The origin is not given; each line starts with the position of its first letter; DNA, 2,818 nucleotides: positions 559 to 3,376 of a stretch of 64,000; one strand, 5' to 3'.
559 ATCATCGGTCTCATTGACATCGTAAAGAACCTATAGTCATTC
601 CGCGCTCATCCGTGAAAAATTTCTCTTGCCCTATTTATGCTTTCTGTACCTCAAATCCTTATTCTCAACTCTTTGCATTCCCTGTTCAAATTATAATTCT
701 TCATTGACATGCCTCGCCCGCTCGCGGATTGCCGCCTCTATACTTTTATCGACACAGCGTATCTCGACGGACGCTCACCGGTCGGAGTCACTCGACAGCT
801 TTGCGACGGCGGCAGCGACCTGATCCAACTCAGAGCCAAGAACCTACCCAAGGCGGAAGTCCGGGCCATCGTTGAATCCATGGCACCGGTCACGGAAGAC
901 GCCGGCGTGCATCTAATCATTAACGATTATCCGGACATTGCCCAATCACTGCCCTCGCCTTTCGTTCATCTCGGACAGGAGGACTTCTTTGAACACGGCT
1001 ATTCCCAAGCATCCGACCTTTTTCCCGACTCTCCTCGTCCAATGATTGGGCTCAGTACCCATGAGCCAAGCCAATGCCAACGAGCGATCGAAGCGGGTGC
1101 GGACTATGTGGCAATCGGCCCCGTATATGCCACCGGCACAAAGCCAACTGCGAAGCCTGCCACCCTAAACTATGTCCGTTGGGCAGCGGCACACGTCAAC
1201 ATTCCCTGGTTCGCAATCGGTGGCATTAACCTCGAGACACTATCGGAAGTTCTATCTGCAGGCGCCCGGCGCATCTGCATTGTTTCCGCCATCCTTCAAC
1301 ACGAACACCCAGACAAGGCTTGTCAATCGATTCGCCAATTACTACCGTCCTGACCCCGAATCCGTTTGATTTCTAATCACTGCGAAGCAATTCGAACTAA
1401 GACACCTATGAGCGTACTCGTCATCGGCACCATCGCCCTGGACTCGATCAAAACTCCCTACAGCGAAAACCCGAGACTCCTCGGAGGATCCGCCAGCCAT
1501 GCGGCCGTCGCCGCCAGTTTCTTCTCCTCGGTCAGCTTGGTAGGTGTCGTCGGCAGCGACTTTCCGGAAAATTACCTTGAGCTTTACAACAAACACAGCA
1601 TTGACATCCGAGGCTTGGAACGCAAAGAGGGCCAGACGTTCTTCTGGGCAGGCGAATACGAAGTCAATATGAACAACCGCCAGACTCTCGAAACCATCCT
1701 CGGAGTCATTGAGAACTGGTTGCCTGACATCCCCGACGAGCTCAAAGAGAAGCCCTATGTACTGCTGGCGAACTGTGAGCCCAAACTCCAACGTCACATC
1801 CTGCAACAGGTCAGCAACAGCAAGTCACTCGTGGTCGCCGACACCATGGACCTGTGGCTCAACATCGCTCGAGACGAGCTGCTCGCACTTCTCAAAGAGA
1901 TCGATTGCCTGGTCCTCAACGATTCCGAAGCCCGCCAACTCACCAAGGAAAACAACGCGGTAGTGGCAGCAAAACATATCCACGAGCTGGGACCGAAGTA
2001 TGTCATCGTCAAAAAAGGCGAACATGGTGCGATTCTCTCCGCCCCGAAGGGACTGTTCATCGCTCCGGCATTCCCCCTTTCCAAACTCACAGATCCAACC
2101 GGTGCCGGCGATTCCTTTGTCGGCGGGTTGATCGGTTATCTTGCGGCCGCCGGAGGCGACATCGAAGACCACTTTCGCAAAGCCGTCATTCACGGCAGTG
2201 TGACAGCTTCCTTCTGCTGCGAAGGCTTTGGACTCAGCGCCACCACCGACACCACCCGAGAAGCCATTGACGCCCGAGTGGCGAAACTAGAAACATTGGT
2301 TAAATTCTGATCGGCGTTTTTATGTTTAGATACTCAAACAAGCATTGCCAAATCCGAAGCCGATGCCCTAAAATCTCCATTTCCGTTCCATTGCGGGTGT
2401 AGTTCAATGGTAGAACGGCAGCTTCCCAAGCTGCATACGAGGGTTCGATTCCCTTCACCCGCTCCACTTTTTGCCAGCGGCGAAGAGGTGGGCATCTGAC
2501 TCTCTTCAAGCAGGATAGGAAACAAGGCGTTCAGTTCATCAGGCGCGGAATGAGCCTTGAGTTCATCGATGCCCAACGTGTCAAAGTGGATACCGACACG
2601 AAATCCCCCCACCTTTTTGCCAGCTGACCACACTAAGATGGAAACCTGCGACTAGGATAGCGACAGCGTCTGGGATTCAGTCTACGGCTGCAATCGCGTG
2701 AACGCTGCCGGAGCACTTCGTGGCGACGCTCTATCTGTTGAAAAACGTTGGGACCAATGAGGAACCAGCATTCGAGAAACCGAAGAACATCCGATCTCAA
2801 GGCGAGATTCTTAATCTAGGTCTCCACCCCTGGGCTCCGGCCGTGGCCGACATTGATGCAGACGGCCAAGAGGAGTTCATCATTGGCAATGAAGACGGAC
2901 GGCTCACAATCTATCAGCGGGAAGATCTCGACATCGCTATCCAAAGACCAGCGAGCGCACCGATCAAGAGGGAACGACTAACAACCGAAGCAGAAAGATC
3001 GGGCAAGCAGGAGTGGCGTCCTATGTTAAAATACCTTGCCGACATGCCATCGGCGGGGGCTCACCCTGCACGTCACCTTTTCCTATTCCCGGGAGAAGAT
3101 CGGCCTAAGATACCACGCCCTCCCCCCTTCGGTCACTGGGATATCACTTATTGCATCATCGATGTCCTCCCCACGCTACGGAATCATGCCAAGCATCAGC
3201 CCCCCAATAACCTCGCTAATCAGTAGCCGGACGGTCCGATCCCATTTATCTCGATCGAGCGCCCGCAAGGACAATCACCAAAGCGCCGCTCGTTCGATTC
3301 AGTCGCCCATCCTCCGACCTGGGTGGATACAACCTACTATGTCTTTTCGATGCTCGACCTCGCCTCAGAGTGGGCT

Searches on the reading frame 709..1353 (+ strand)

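Call 62: search_protein_families(library=pfam, proteins=[window:709-1353:+], max_evalue=0.00001)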
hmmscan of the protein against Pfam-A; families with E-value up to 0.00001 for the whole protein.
window:709-1353:+ (214 aa): 1 family
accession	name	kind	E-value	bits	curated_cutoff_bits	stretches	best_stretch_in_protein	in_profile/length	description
PF02581.23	TMP-TENI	-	1.7e-47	161.6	27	1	12-195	3-180/180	Thiamine monophosphate synthase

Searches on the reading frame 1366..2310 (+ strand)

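Call 62: search_protein_families(library=pfam, proteins=[window:1366-2310:+], max_evalue=0.00001)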
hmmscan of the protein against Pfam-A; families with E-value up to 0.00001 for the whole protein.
window:1366-2310:+ (314 aa): 1 family
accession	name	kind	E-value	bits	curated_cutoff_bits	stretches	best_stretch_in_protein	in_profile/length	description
PF00294.29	PfkB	-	3.1e-32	112.6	25.8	1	40-280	36-289/302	pfkB family carbohydrate kinase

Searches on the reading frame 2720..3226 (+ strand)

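Call 63: search_protein_families(library=pfam, proteins=[window:2720-3226:+], max_evalue=0.001)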
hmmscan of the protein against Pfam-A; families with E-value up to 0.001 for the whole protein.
window:2720-3226:+ (168 aa): 1 family
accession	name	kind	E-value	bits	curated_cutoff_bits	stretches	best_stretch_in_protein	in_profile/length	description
PF13517.12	FG-GAP_3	-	0.00016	22.7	26.9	0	29-54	35-60/61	FG-GAP-like repeat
